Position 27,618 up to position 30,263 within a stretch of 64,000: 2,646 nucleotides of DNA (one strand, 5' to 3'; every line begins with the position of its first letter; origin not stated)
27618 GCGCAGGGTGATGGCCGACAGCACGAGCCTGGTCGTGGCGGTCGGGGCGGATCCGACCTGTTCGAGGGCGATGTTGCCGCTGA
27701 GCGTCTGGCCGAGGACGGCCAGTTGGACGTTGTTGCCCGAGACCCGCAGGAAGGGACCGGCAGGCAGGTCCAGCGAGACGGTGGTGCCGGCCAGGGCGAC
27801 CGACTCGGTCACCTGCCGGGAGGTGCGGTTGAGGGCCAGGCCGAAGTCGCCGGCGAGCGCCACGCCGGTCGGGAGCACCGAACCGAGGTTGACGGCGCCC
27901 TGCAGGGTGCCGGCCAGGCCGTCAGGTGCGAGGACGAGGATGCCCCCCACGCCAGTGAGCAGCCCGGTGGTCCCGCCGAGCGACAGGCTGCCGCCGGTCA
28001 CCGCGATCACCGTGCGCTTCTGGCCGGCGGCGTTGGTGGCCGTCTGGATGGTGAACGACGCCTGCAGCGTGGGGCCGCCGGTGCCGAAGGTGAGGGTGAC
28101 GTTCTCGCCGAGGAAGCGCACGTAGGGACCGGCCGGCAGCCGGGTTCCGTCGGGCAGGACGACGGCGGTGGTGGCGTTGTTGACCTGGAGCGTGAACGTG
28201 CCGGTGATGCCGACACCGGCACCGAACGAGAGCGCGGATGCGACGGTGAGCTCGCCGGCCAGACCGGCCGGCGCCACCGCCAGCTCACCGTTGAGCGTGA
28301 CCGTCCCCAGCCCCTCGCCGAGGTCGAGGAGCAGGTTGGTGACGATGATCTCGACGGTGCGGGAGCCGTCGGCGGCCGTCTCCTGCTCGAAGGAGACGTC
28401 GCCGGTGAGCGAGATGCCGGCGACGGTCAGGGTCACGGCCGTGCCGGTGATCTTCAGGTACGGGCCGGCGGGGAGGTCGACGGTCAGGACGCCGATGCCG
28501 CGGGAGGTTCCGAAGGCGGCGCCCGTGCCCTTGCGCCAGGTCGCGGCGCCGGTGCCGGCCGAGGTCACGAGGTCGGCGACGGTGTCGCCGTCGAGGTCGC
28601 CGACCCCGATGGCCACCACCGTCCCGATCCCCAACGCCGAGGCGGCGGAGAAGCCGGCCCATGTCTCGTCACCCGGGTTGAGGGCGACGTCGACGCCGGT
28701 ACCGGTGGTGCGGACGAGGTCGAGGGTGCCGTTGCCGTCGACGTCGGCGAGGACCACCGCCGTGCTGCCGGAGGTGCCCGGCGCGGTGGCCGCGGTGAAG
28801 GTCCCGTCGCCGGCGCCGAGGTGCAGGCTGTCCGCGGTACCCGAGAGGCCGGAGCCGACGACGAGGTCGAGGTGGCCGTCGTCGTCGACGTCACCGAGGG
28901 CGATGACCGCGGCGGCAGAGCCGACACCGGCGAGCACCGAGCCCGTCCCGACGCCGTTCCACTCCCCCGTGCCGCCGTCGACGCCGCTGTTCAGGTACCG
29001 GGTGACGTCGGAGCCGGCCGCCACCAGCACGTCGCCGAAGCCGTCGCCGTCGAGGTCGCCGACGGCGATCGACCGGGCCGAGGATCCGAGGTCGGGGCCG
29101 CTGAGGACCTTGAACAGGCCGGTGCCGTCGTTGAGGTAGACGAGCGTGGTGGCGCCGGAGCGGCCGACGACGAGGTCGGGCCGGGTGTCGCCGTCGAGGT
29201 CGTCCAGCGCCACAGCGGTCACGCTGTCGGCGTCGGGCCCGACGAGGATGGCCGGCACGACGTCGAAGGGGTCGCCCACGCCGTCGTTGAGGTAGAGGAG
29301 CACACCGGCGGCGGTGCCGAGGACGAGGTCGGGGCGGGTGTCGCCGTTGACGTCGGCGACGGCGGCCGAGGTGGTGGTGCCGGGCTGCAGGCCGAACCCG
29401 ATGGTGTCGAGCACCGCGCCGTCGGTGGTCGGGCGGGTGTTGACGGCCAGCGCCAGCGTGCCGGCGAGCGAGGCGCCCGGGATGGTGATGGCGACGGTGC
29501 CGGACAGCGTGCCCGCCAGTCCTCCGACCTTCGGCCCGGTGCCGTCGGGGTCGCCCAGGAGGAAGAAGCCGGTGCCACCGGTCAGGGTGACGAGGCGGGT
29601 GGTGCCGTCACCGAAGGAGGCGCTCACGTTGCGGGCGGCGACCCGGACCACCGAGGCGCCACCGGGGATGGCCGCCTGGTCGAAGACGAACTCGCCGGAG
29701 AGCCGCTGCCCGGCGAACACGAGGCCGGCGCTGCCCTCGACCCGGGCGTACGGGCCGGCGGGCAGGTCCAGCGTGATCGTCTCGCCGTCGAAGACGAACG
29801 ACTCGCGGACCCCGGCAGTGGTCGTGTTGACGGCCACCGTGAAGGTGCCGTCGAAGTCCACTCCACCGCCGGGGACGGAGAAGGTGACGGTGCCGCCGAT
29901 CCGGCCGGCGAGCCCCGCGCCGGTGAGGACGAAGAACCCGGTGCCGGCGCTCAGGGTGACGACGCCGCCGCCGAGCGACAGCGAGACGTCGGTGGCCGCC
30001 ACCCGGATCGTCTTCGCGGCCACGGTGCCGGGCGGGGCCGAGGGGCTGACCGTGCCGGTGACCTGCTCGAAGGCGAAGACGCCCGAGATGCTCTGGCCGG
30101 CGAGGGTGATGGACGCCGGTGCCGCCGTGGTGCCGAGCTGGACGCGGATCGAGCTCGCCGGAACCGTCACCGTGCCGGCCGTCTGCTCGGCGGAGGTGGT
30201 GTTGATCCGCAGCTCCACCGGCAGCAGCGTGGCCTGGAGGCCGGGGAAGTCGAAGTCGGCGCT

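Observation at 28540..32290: Two FG-GAP/VCBS beta-propellers nested inside the repeat array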

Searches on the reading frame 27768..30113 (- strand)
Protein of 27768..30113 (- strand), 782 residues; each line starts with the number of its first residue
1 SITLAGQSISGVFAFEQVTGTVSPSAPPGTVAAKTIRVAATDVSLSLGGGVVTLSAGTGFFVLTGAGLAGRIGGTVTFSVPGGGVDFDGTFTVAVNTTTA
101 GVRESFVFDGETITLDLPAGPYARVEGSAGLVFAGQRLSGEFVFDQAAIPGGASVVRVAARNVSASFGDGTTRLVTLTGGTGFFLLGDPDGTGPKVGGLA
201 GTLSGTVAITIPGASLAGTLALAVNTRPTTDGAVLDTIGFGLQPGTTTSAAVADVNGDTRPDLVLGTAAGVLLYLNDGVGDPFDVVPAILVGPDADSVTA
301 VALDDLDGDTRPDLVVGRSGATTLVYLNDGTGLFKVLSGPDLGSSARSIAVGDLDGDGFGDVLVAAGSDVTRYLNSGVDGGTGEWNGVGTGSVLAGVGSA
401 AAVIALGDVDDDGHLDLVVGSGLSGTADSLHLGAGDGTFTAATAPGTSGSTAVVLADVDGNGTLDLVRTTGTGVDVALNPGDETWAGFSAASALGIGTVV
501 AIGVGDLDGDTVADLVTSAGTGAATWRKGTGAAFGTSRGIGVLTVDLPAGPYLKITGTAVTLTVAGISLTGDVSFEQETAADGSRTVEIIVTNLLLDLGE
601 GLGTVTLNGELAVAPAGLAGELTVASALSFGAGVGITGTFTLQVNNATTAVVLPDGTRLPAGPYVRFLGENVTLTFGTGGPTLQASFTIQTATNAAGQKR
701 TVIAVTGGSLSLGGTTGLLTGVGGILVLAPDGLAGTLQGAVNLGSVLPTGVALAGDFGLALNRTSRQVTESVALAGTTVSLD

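Call 55: predict_structure(alignment_id=A3)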
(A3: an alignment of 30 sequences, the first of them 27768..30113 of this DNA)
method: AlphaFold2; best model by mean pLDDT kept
length: 782 residues; sequences in the alignment: 30
mean_pLDDT: 88.0   pTM: 0.79
mean pLDDT of the five models: 88.0, 85.6, 84.2, 83.6, 83.4
residues with pLDDT >= 90: 369; 70-90: 391; 50-70: 22; < 50: 0
segments of 3 or more residues with pLDDT < 50: none
pLDDT, mean of each block of 10 residues (from residue 1): 84 92 84 91 88 93 91 93 88 91 85 89 91 89 85 85 88 89 83 77 89 83 91 83 88 93 95 89 86 87 96 96 94 87 95 96 95 96 93 84 92 96 90 96 92 96 96 93 89 92 95 95 93 90 88 88 86 85 83 82 84 88 82 80 90 86 84 84 83 76 84 81 81 84 77 79 81 71 74
secondary structure, 60 per line:
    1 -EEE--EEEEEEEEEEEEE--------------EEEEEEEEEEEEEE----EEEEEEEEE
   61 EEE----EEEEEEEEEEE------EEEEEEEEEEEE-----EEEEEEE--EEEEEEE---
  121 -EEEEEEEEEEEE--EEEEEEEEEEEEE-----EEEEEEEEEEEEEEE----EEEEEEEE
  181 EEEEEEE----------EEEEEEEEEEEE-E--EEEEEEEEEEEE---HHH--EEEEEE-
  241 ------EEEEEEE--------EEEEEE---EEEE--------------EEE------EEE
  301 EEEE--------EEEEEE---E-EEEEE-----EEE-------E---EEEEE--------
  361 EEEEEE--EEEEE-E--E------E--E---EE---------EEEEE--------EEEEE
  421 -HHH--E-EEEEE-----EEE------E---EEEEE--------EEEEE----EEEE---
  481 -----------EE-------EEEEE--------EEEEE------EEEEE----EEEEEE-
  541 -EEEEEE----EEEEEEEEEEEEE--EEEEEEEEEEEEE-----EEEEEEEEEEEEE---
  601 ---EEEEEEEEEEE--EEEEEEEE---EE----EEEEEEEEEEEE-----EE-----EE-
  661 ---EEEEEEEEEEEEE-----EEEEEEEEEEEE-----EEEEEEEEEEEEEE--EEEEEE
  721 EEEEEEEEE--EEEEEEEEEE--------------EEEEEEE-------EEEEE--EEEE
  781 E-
elements in order (helices of 4 or more, strands of 3 or more residues): E2-4 E7-19 E34-47 E52-63 E68-78 E85-96 E102-108 E111-117 E122-133 E136-148 E154-168 E173-187 E198-209 E214-225 E234-239 E247-253 E262-267 E271-274 E289-291 E298-304 E313-318 E324-328 E334-336 E348-352 E361-366 E369-373 E403-407 E416-420 E429-433 E439-441 E452-456 E465-469 E474-477 E501-505 E514-518 E525-529 E534-539 E542-547 E552-564 E567-579 E585-597 E604-614 E617-624 E634-645 E664-676 E682-693 E699-712 E715-729 E732-741 E756-762 E770-774 E777-781

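Call 60: fold_search(model_id=the predicted structure, library=pdb)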
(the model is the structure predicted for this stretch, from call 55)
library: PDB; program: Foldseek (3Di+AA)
matches with E <= 10: 873; with E <= 0.001: 226
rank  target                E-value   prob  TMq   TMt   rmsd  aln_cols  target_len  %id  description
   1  4up4_A                7.0e-09  1.00  0.27  0.46   7.7       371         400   20  Structure of the recombinant lectin PVL from Psathyrella velutina in complex with GlcNAcb-D-1,3Galactoside (released 2015-01-28)
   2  5mb4                  8.1e-09  1.00  0.26  0.45  10.5       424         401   19  Crystal Structure of the Psathyrella asperospora lectin PAL in complex with GlcNAc (released 2017-02-22)
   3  2bwm                  9.2e-09  1.00  0.27  0.46   7.7       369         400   20  1.8A CRYSTAL STRUCTURE OF of Psathyrella velutina LECTIN IN COMPLEX WITH METHYL 2-ACETAMIDO-1,2-DIDEOXY-1-SELENO-BETA-D- (released 2006-01-23)
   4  6h6e_F                1.1e-08  1.00  0.24  0.10  31.9      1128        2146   12  PTC3 holotoxin complex from Photorhabdus luminecens in prepore state (TcdA1, TcdB2, TccC3) (released 2018-10-03)
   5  2bwr_A                1.2e-08  1.00  0.27  0.46   6.9       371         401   20  Crystal Structure of Psathyrella Velutina Lectin at 1.5A Resolution (released 2006-01-23)
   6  9oee_A                1.5e-08  1.00  0.28  0.31  20.7       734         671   14  S. griseus TUA bound UmbA4 complexes (released 2025-12-17)
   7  4up4_B                1.6e-08  1.00  0.27  0.46   7.8       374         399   20  Structure of the recombinant lectin PVL from Psathyrella velutina in complex with GlcNAcb-D-1,3Galactoside (released 2015-01-28)
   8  4tqj_A                2.2e-08  1.00  0.25  0.43   7.1       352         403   22  Structural basis of specific recognition of non-reducing terminal N-acetylglucosamine by an Agrocybe aegerita lection (released 2015-06-03)
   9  7q3l_C                2.2e-08  1.00  0.25  0.18  23.6      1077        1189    8  Human 17S U2 snRNP 5' domain (released 2022-03-30)
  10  6h6f_F                3.0e-08  1.00  0.24  0.10  31.3      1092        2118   11  PTC3 holotoxin complex from Photorhabdus luminiscens - Mutant TcC-D651A (released 2018-10-03)
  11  5hy7_B                3.9e-08  1.00  0.26  0.18  24.8      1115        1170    9  SF3B10-SF3B130 from Chaetomium thermophilum (released 2016-10-26)
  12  9etn_A                4.9e-08  1.00  0.26  0.36  18.1       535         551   15  Crystal structure of murine CRTAC1 (released 2024-07-31)
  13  4tqm_A                5.3e-08  1.00  0.26  0.45   9.7       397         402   21  Structural basis of specific recognition of non-reducing terminal N-acetylglucosamine by an Agrocybe aegerita lection (released 2015-06-03)
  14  7q4o_C                6.7e-08  1.00  0.23  0.16  23.9      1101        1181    9  Substrate-bound A-like U2 snRNP (released 2022-03-30)
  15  6voa_B                1.0e-07  1.00  0.25  0.31  23.8       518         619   12  Cryo-EM structure of the BBSome-ARL6 complex (released 2020-06-24)
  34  4a7k                  2.0e-06  1.00  0.27  0.24  17.0       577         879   14  Bifunctional Aldos-2-ulose dehydratase (released 2012-03-21)
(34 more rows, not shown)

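Call 85: fold_search(model_id=the predicted structure, library=viral)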
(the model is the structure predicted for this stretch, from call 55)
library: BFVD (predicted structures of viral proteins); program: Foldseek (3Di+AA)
matches with E <= 10: 224; with E <= 0.001: 18
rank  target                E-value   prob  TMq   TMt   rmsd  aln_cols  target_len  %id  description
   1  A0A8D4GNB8            4.1e-09  1.00  0.28  0.43  14.3       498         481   16  (no name in the UniProt tables at hand)
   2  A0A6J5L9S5            9.6e-08  1.00  0.27  0.25  25.8       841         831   11  Repeat domain in Vibrio, Colwellia, Bradyrhizobium and Shewanella [uncultured Caudovirales phage]
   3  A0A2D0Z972            1.1e-05  1.00  0.26  0.33  18.2       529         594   10  Uncharacterized protein [Vibrio phage JSF9]
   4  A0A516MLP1            3.4e-05  1.00  0.26  0.29  37.6       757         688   12  (no name in the UniProt tables at hand)
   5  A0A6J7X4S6            3.9e-05  1.00  0.20  0.21  22.0       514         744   14  WD40/YVTN repeat-like-containing domain containing protein [uncultured Caudovirales phage]
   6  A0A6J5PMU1            6.0e-05  1.00  0.27  0.43  11.3       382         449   17  WD40/YVTN repeat-like-containing domain containing protein [uncultured Caudovirales phage]
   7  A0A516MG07            6.9e-05  1.00  0.30  0.27  23.2       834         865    9  (no name in the UniProt tables at hand)
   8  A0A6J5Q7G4            1.8e-04  1.00  0.24  0.28  20.0       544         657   12  Uncharacterized protein [uncultured Caudovirales phage]
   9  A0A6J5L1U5            2.8e-04  0.91  0.17  0.20  19.9       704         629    9  Uncharacterized protein [uncultured Caudovirales phage]
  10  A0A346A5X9            2.9e-04  1.00  0.25  0.18  10.8       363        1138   13  (no name in the UniProt tables at hand)
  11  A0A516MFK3            3.3e-04  1.00  0.29  0.44  15.2       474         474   10  (no name in the UniProt tables at hand)
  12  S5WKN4                4.6e-04  0.99  0.22  0.19  25.3       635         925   12  Uncharacterized protein [Pseudomonas phage PaBG]
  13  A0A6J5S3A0            5.0e-04  1.00  0.24  0.35  16.4       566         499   10  Uncharacterized protein [uncultured Caudovirales phage]
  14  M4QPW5                5.5e-04  1.00  0.25  0.34   9.9       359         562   19  (no name in the UniProt tables at hand)
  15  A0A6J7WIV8            6.6e-04  0.30  0.10  0.08  39.6       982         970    9  Uncharacterized protein [uncultured Caudovirales phage]
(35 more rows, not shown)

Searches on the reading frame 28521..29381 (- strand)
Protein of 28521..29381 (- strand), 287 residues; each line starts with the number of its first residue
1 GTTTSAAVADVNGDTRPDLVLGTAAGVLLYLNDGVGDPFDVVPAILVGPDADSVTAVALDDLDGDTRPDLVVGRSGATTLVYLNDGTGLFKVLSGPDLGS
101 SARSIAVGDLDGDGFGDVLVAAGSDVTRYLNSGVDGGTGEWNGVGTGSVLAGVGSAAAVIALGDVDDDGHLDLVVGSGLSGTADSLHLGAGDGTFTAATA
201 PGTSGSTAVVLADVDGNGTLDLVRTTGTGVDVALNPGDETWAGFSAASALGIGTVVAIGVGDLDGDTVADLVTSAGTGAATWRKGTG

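Call 71: search_solved_structures(query=window:28521-29381:-, max_evalue=0.001, show_alignments=2)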
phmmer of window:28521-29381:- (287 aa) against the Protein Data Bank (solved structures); distinct sequences matched with E-value up to 0.001: 0.

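Call 86: search_solved_structures(query=window:28521-29381:-, max_evalue=10, show_alignments=1)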
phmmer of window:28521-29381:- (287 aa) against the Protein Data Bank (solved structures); distinct sequences matched with E-value up to 10: 33.
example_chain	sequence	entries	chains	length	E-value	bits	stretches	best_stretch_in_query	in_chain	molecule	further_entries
6sup_A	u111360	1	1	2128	0.0012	21.5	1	90-242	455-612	TcdB2,TccC3,Cell division control protein 42 homolog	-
6h6g_A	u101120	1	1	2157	0.0012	21.4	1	90-242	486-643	TcdB2,TccC3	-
3v4p_A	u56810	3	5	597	0.0014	21.2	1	92-179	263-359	Integrin alpha-4 | Integrin alpha4 subunit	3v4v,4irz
9p95_A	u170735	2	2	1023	0.0044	19.6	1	92-180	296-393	Integrin alpha-4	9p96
4tqj_A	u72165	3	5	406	0.0089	18.6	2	210-244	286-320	Lectin 2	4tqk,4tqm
9ind_A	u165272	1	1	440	0.011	18.3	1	55-182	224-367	Integrin alpha-V heavy chain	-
5nem_A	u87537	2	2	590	0.02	17.5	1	55-182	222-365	Integrin alpha-V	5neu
5ner_A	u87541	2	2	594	0.02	17.4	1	55-182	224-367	Integrin alpha-V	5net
4um9_A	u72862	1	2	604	0.022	17.3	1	55-182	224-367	Integrin alpha-V heavy chain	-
9cz7_A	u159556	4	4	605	0.022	17.3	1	55-182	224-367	Integrin alpha-V heavy chain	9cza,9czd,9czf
8ij5_E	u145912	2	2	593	0.026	17.1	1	55-182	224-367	Integrin alpha-V heavy chain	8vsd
8tcf_A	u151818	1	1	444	0.027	17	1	55-179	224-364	Integrin alpha-V heavy chain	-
8tcg_A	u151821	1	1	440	0.031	16.9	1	55-179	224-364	Integrin alpha-V heavy chain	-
4um8_A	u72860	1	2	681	0.034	16.7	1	55-182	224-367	INTEGRIN ALPHA-V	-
4igl_A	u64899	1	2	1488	0.048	16.2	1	61-242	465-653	YenB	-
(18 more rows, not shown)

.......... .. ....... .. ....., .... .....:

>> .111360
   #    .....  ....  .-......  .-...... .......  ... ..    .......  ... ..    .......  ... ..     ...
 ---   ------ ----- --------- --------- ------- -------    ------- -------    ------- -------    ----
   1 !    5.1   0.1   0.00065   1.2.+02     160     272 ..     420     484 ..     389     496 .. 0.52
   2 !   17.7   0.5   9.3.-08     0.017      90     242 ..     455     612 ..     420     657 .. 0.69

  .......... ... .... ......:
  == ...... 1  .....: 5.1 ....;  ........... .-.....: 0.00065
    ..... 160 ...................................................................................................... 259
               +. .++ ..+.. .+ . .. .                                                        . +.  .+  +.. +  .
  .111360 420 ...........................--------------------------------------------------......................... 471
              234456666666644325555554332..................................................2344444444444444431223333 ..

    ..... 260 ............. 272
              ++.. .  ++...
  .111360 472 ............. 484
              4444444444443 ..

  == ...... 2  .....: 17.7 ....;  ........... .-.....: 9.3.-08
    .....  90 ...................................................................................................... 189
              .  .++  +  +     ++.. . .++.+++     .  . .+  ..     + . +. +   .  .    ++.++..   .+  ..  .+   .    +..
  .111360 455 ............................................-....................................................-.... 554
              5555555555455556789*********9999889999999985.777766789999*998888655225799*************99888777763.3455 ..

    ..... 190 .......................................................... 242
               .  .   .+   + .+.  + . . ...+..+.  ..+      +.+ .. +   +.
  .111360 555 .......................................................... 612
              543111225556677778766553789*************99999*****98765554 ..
